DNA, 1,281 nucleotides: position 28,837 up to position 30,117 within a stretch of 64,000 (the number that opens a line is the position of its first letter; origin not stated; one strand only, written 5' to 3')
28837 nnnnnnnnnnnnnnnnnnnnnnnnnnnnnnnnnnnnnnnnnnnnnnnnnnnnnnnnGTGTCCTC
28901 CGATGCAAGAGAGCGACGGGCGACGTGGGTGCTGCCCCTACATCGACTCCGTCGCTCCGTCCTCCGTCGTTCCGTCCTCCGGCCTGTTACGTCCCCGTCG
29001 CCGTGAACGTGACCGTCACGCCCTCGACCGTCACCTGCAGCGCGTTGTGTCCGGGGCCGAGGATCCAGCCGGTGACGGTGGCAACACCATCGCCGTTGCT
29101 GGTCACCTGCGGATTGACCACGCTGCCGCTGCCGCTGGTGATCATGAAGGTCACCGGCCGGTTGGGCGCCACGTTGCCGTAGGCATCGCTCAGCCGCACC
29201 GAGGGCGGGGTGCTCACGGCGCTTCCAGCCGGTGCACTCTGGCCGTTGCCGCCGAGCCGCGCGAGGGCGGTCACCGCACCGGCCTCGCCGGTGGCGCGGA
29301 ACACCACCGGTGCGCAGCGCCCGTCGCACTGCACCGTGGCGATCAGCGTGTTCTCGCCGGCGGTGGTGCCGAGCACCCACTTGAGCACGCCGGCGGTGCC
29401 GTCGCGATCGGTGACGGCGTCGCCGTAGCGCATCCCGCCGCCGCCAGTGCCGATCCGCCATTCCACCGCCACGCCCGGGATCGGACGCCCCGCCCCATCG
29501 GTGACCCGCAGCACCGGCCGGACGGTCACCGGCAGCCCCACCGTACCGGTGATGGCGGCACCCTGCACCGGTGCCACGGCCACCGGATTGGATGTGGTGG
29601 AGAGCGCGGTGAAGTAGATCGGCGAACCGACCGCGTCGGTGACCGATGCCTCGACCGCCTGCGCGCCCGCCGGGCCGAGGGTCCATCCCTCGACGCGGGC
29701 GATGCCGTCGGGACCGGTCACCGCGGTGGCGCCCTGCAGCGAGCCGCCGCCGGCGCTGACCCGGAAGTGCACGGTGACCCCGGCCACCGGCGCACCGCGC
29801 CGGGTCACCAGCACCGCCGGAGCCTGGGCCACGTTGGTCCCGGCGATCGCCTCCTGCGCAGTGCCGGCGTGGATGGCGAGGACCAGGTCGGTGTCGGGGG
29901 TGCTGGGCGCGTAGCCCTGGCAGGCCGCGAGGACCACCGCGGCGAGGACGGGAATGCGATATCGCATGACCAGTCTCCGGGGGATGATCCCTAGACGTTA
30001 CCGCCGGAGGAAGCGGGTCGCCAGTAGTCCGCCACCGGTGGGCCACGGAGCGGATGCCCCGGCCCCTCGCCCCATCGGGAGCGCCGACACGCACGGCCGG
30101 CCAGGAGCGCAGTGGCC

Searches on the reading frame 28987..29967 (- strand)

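Call 81: search_protein_families(library=pfam, proteins=[window:28987-29967:-], max_evalue=0.01)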
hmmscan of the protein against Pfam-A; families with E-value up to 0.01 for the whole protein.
window:28987-29967:- (326 aa): 3 families
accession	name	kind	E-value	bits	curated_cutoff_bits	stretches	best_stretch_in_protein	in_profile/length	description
PF02369.22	Big_1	-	1.3e-21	76.9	34.9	3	43-115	15-86/93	Bacterial Ig-like domain (group 1)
PF17789.7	MG4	-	3.1e-07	31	24.7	0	144-208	13-69/95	Macroglobulin domain MG4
PF00630.25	Filamin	-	0.0074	17.5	26.9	0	256-319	26-87/93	Filamin/ABP280 repeat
